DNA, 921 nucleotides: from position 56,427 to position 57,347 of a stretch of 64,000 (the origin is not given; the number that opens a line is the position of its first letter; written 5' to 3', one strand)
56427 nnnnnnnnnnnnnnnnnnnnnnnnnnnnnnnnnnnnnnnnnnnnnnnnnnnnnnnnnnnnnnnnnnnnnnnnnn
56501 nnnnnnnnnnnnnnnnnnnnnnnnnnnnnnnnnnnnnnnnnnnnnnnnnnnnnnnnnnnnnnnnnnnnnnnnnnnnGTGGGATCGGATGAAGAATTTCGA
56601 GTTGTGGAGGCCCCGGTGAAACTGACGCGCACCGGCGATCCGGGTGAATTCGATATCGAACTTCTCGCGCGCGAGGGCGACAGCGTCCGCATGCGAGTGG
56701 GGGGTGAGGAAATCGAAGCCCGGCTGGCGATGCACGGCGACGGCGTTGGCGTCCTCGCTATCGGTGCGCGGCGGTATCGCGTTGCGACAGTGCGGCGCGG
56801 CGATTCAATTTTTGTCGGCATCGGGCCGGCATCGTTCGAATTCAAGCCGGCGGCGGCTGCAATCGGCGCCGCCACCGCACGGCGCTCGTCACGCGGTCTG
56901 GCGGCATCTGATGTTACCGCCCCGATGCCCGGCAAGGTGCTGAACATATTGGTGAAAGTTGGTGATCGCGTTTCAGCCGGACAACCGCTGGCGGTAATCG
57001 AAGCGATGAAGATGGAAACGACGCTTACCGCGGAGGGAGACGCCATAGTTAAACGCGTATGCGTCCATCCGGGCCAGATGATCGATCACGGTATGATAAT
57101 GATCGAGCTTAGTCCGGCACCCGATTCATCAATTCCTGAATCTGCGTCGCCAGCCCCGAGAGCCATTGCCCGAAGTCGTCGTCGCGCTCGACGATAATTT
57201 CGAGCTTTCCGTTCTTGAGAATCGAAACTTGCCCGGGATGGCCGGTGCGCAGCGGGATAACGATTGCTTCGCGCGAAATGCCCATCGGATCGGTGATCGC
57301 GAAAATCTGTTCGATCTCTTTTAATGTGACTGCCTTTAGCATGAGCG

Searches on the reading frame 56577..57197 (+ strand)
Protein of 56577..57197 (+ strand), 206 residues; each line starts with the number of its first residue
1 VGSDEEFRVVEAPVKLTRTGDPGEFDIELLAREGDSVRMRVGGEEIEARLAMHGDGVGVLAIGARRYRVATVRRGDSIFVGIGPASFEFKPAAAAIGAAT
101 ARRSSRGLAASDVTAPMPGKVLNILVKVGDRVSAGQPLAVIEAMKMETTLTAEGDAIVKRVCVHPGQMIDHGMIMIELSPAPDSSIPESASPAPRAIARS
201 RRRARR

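Call 6: search_protein_families(library=pfam, proteins=[window:56577-57197:+])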
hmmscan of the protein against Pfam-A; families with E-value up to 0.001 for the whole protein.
window:56577-57197:+ (206 aa): 3 families
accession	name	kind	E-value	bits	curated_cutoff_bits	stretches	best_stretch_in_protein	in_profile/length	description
PF00364.28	Biotin_lipoyl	-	3.1e-18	65.8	22.1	1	112-178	2-73/73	Biotin-requiring enzyme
PF13533.13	Biotin_lipoyl_2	-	7.8e-08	32.4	29.8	1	113-142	3-32/32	Biotin-lipoyl like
PF13437.12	HlyD_3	-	9.2e-06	26.8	22.2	1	113-143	2-32/106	HlyD family secretion protein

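Call 7: search_protein_families(library=ncbifam, proteins=[window:56577-57197:+])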
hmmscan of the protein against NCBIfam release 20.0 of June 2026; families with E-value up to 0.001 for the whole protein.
window:56577-57197:+ (206 aa): 22 families
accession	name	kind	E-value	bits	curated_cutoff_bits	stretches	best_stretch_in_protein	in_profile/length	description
NF004173.0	PRK05641.1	equivalog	6.7e-22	78.7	199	1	94-178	68-152/153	putative acetyl-CoA carboxylase biotin carboxyl carrier protein subunit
NF005117.0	PRK06549.1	equivalog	1.4e-18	67.8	159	1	97-177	49-128/130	acetyl-CoA carboxylase biotin carboxyl carrier protein subunit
NF009554.0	PRK12999.1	equivalog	2.9e-18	65.1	965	1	108-179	1075-1146/1147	pyruvate carboxylase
NF006761.0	PRK09282.1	domain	7.4e-18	64.3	402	1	101-179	512-590/591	pyruvate carboxylase subunit B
TIGR01235.1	pyruv_carbox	equivalog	3.9e-16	57.8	1114.45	1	102-178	1066-1142/1143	pyruvate carboxylase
NF006079.0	PRK08225.1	equivalog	9.8e-15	54.4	95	1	112-178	3-69/70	acetyl-CoA carboxylase biotin carboxyl carrier protein subunit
TIGR01108.1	oadA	equivalog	1.5e-14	53.4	756.5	1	94-172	501-579/582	sodium-extruding oxaloacetate decarboxylase subunit alpha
NF010643.0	PRK14040.1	subfamily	1.8e-14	53.2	892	1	93-178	508-594/595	oxaloacetate decarboxylase subunit alpha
NF004547.1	PRK05889.1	equivalog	5.7e-13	48.9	75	1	110-175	2-67/71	biotin/lipoyl-binding carrier protein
NF047903.1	MmDecMmdC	equivalog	8.2e-13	48.9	200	1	91-177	43-130/132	methylmalonyl-CoA decarboxylase subunit gamma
TIGR02712.1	urea_carbox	equivalog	1.4e-12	46.2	1303.85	1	109-177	1131-1199/1201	urea carboxylase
NF010645.0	PRK14042.1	equivalog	1e-10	41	1182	1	108-177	523-592/596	pyruvate carboxylase subunit B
TIGR01348.1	PDHac_trf_long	equivalog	5.2e-10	38.5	552.1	1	91-198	144-252/587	dihydrolipoyllysine-residue acetyltransferase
NF008814.0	PRK11854.1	equivalog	7.4e-08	31.3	722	1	112-185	107-185/637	pyruvate dehydrogenase complex dihydrolipoyllysine-residue acetyltransferase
TIGR00531.1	BCCP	equivalog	7.6e-08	33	115.2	1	123-176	99-152/156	acetyl-CoA carboxylase biotin carboxyl carrier protein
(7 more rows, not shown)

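Call 15: search_solved_structures(query=window:56616-57194:+, max_evalue=1, show_alignments=3)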
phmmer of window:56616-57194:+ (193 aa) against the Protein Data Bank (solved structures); distinct sequences matched with E-value up to 1: 89 (the best 60 are shown).
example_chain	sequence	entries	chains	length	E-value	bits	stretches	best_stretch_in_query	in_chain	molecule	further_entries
5gu9_A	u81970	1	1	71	5e-18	68.7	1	100-165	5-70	149aa long hypothetical methylmalonyl-CoA decarboxylase gamma chain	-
2d5d_A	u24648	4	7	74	6.7e-18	68.3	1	98-165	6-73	methylmalonyl-CoA decarboxylase gamma chain | 149aa long hypothetical methylmalonyl-CoA decarboxylase gamma chain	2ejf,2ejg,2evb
5gua_A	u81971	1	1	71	8.2e-18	68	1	100-165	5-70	149aa long hypothetical methylmalonyl-CoA decarboxylase gamma chain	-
5gu8_A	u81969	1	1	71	9.1e-18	67.9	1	100-165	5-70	149aa long hypothetical methylmalonyl-CoA decarboxylase gamma chain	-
7b9k_A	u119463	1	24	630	1.2e-12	51.2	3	77-187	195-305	Dihydrolipoyllysine-residue acetyltransferase component of pyruvate dehydrogenase complex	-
3hbl_A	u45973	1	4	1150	2.9e-12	49.9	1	98-170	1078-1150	Pyruvate carboxylase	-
3ho8_A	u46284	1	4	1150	2.9e-12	49.9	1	98-170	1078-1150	Pyruvate carboxylase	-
3hb9_A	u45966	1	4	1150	2.9e-12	49.9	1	98-170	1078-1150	Pyruvate carboxylase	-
4hnt_A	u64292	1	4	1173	3e-12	49.9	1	98-170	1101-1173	Pyruvate carboxylase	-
4hnv_A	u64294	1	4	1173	3e-12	49.9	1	98-170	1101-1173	Pyruvate carboxylase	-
3bg5_A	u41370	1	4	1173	3e-12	49.9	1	98-170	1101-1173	Pyruvate carboxylase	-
4hnu_A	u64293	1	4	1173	3e-12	49.9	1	98-170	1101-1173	Pyruvate carboxylase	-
8gk8_C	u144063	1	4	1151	4.5e-12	49.3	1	98-168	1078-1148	Pyruvate carboxylase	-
2jku_A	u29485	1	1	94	2.4e-11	46.9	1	90-165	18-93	PROPIONYL-COA CARBOXYLASE ALPHA CHAIN, MITOCHONDRIAL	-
3u9s_A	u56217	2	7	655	2.7e-11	46.8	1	36-166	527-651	Methylcrotonyl-CoA carboxylase, alpha-subunit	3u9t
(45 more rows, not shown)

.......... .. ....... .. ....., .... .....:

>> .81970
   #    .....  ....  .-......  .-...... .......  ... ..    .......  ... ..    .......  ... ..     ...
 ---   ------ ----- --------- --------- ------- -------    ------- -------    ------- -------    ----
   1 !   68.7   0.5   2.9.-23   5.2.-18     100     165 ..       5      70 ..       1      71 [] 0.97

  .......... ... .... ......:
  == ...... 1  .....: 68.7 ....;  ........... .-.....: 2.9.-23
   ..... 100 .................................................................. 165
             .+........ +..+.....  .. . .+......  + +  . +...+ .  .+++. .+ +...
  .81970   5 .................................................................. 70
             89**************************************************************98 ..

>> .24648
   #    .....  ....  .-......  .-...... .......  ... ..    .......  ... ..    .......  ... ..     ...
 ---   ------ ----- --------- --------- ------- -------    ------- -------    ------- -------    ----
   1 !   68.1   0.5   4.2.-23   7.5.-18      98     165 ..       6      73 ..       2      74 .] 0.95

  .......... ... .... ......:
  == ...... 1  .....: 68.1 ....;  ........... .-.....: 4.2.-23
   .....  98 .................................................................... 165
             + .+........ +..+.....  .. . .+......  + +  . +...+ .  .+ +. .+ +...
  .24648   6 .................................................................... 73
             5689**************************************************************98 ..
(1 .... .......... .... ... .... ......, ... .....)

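Call 18: find_homologous_proteins(query=window:56616-57194:+)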
Query window:56616-57194:+ (193 aa): 529 proteins with E <= 0.001 among 3387 candidates; the best 120 are listed.
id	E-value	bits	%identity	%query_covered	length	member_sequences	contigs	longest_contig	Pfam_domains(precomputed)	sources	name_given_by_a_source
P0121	5.9e-115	399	99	100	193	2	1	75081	PF25973.1,PF00364.29,PF25919.1,PF25917.1,PF25964.1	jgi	-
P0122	4.0e-58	214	55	95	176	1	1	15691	PF25973.1,PF25984.1,PF00364.29,PF25919.1,PF25917.1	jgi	jgi:biotin carboxyl carrier protein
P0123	7.5e-58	213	55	95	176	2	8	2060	PF25973.1,PF25984.1,PF00364.29,PF25919.1,PF25917.1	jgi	jgi:biotin carboxyl carrier protein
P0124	3.5e-57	211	56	95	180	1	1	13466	PF25973.1,PF25984.1,PF00364.29,PF25919.1,PF25917.1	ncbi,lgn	ncbi:MAG: acetyl-CoA carboxylase biotin carboxyl carrier protein subunit [Candidatus Binatus sp.]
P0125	1.1e-56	209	61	93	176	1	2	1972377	PF25973.1,PF25984.1,PF00364.29,PF25919.1,PF25917.1,PF25997.1,PF26077.1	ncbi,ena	-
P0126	1.5e-56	209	61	85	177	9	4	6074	PF25973.1,PF25984.1,PF00364.29,PF25919.1,PF25917.1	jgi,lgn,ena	jgi:biotin carboxyl carrier protein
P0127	2.3e-56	208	56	92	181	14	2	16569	PF25973.1,PF25984.1,PF00364.29,PF25919.1,PF25917.1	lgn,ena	-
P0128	6.1e-56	207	55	95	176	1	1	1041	PF25973.1,PF25984.1,PF00364.29,PF25919.1,PF25917.1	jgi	jgi:biotin carboxyl carrier protein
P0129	6.7e-56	207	55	95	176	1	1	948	PF25973.1,PF25984.1,PF00364.29,PF25919.1,PF25917.1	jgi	jgi:biotin carboxyl carrier protein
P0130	8.0e-56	207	56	95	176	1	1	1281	PF25973.1,PF25984.1,PF00364.29,PF25919.1,PF25917.1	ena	-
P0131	8.9e-56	206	57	95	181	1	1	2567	PF25973.1,PF25984.1,PF00364.29,PF25919.1,PF25917.1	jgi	jgi:biotin carboxyl carrier protein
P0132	1.3e-55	206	63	92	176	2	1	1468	PF25973.1,PF25984.1,PF00364.29,PF25919.1,PF25917.1,PF25997.1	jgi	jgi:biotin carboxyl carrier protein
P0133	1.6e-55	206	58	94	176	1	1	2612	PF25973.1,PF25984.1,PF00364.29,PF25919.1,PF25917.1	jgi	jgi:biotin carboxyl carrier protein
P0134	2.4e-55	205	59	94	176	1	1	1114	PF25973.1,PF25984.1,PF00364.29,PF25919.1,PF25917.1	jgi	jgi:biotin carboxyl carrier protein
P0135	3.2e-55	205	57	95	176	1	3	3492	PF25973.1,PF25984.1,PF00364.29,PF25919.1,PF25917.1,PF25997.1,PF25964.1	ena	-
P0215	3.4e-52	195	54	92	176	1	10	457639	PF25973.1,PF25984.1,PF00364.29,PF25917.1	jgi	jgi:3-methylcrotonyl-CoA carboxylase alpha subunit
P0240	2.2e-51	192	58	93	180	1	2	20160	PF21139.4,PF00364.29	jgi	jgi:3-methylcrotonyl-CoA carboxylase alpha subunit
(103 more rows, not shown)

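Call 29: search_protein_families(library=pfam, proteins=[P0240], max_evalue=10)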
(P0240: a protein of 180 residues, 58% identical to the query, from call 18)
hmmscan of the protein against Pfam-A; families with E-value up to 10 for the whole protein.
P0240 (180 aa): 7 families
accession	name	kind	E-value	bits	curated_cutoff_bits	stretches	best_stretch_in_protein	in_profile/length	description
PF00364.28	Biotin_lipoyl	-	1.8e-17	63.3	22.1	1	98-164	2-73/73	Biotin-requiring enzyme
PF13533.13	Biotin_lipoyl_2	-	1.2e-08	35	29.8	2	99-128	3-32/32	Biotin-lipoyl like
PF21139.3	BT_MCC_alpha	-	3.4e-06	27.9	31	1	3-84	38-117/118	Methylcrotonyl-CoA carboxylase, alpha-subunit, BT domain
PF13437.12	HlyD_3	-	1.1e-05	26.5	22.2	2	99-129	2-32/106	HlyD family secretion protein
PF16576.10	HlyD_D23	-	7.5e-05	22.5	30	2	98-130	110-142/214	Barrel-sandwich domain of CusB or HlyD membrane-fusion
PF02749.22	QRPTase_N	-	0.0028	18.3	27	1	97-139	30-71/82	Quinolinate phosphoribosyl transferase, N-terminal domain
PF00358.26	PTS_EIIA_1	-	0.046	13.9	27.2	1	100-137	76-113/127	phosphoenolpyruvate-dependent sugar phosphotransferase system, EIIA 1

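Call 30: predict_structure(alignment_id=A2)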
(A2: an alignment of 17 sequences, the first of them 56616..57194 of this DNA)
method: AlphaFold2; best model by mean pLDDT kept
length: 193 residues; sequences in the alignment: 17
mean_pLDDT: 45.7   pTM: 0.36
mean pLDDT of the five models: 45.7, 44.1, 43.2, 41.0, 40.6
residues with pLDDT >= 90: 0; 70-90: 37; 50-70: 27; < 50: 129
segments of 3 or more residues with pLDDT < 50: 1-9, 69-183
pLDDT, mean of each block of 10 residues (from residue 1): 45 68 80 84 77 68 53 31 34 27 28 38 33 26 29 30 29 37 49 56
secondary structure, 60 per line:
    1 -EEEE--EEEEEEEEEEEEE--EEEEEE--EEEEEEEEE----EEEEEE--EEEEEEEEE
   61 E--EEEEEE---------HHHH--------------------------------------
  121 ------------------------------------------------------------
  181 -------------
elements in order: E2-5 E8-20 E23-28 E31-39 E44-49 E52-61 E64-69 H79-82

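Call 31: search_solved_structures(query=A2, max_evalue=1e-8, show_alignments=5)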
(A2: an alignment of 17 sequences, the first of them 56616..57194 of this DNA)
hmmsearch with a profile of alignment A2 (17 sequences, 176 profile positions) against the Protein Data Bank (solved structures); distinct sequences matched with E-value up to 1e-8: 53.
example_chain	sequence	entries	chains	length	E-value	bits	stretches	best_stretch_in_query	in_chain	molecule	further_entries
5gu8_A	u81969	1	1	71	3.6e-22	81.8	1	95-160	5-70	149aa long hypothetical methylmalonyl-CoA decarboxylase gamma chain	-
2d5d_A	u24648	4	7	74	4e-22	81.7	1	95-160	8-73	methylmalonyl-CoA decarboxylase gamma chain | 149aa long hypothetical methylmalonyl-CoA decarboxylase gamma chain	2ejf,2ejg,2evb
5gu9_A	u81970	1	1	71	4.7e-22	81.5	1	95-160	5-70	149aa long hypothetical methylmalonyl-CoA decarboxylase gamma chain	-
5gua_A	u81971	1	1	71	4.8e-22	81.4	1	95-160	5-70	149aa long hypothetical methylmalonyl-CoA decarboxylase gamma chain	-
7b9k_A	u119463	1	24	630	8.3e-18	67.7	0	103-165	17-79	Dihydrolipoyllysine-residue acetyltransferase component of pyruvate dehydrogenase complex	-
1dcz_A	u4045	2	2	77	8.5e-17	64.3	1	93-134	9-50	TRANSCARBOXYLASE 1.3S SUBUNIT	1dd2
1o78_A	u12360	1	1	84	1e-16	64.1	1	93-134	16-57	BIOTIN CARBOXYL CARRIER PROTEIN OF METHYLMALONYL-COA CARBOXYL-TRANSFERASE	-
8gk8_C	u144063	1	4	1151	1.8e-16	63.3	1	91-163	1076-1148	Pyruvate carboxylase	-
4hnt_A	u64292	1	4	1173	2.1e-16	63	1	91-162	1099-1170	Pyruvate carboxylase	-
3hbl_A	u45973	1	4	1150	2.2e-16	63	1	91-162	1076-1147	Pyruvate carboxylase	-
3ho8_A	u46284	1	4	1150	2.2e-16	63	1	91-162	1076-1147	Pyruvate carboxylase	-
3hb9_A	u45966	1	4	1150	2.2e-16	63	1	91-162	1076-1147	Pyruvate carboxylase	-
4hnv_A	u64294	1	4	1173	2.2e-16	63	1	91-162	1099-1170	Pyruvate carboxylase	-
3bg5_A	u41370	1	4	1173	2.2e-16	63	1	91-162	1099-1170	Pyruvate carboxylase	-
4hnu_A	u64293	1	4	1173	2.3e-16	62.9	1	91-162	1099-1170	Pyruvate carboxylase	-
3u9s_A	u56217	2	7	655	8.1e-16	61.2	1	49-161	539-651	Methylcrotonyl-CoA carboxylase, alpha-subunit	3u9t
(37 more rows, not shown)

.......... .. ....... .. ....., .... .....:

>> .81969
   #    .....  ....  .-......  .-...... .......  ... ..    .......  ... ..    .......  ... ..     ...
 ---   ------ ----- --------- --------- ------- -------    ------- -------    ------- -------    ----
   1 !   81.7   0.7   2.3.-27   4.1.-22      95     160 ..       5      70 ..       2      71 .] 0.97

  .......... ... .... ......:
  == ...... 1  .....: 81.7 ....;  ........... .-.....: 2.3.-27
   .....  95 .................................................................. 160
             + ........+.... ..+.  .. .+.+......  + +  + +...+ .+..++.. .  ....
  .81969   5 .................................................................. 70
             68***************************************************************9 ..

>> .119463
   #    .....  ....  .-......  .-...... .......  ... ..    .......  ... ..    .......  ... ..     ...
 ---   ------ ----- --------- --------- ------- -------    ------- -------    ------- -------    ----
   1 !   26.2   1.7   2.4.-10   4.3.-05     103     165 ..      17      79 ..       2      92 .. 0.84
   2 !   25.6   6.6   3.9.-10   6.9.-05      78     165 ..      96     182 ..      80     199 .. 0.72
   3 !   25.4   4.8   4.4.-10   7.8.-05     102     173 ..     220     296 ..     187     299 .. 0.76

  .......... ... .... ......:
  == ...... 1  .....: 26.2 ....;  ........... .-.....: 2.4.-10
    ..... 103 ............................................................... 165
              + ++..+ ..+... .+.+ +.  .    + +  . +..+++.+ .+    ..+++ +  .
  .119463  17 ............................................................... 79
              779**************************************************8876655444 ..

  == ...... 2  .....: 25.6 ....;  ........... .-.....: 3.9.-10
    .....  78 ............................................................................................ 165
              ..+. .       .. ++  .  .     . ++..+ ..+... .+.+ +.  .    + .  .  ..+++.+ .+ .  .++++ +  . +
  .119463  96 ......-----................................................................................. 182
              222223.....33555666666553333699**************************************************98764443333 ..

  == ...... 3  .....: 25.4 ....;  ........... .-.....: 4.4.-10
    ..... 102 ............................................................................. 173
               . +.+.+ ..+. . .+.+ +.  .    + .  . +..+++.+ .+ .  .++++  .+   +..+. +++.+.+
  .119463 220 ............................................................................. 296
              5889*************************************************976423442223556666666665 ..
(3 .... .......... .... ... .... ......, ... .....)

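Call 35: find_encoding_contigs(protein=P0240, flank=10000, max_places=2)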
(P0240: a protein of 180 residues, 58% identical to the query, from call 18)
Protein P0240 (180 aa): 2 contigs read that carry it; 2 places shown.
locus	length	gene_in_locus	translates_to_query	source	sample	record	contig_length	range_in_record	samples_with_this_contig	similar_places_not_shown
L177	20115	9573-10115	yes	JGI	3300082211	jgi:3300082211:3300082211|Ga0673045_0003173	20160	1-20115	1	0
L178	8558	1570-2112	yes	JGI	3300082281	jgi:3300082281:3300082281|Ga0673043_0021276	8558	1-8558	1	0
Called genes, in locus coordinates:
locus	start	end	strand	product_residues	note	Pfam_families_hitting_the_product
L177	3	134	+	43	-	?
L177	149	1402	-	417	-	PF08241:Methyltransf_11 (faint), PF05958:tRNA_U5-meth_tr, PF03602:Cons_hypoth95 (weak), PF09445:Methyltransf_15 (weak), PF13649:Methyltransf_25 (weak), PF13847:Methyltransf_31 (weak)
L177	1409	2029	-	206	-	PF01066:CDP-OH_P_transf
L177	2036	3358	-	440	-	PF07690:MFS_1, PF00083:Sugar_tr, PF07690:MFS_1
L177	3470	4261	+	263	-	-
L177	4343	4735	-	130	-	-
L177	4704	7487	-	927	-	PF01074:Glyco_hydro_38N, PF07748:Glyco_hydro_38C, PF17677:Glyco_hydro38C2 (weak)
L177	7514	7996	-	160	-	PF19315:MC_hydratase, PF01575:MaoC_dehydratas, PF13452:FAS1_DH_region (weak)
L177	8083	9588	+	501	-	PF00289:Biotin_carb_N, PF02222:ATP-grasp (weak), PF02786:CPSase_L_D2, PF07478:Dala_Dala_lig_C, PF02785:Biotin_carb_C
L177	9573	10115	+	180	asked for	PF21139:BT_MCC_alpha (weak), PF00364:Biotin_lipoyl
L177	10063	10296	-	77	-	-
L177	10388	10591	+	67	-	PF00313:CSD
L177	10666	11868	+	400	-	PF04185:Phosphoesterase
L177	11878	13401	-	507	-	PF01262:AlaDh_PNT_C (faint), PF01134:GIDA (weak), PF03486:HI0933_like (faint), PF07992:Pyr_redox_2, PF12831:FAD_oxidored (faint), PF13450:NAD_binding_8 (faint), PF00070:Pyr_redox, PF02852:Pyr_redox_dim, +1 more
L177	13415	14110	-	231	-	PF09335:VTT_dom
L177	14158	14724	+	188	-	PF00994:MoCF_biosynth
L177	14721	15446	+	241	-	PF02597:ThiS, PF02391:MoaE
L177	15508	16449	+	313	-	PF02401:LYTB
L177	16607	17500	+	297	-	PF13428:TPR_14 (faint), PF07719:TPR_2 (faint), PF13414:TPR_11 (faint), PF14559:TPR_19 (faint)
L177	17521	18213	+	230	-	PF13191:AAA_16 (faint), PF01712:dNK, PF02223:Thymidylate_kin (faint), PF13238:AAA_18 (weak), PF13671:AAA_33 (weak)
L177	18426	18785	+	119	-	-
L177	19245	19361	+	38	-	-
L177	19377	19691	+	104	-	-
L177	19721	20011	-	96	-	PF01329:Pterin_4a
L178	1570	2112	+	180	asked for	PF21139:BT_MCC_alpha (weak), PF00364:Biotin_lipoyl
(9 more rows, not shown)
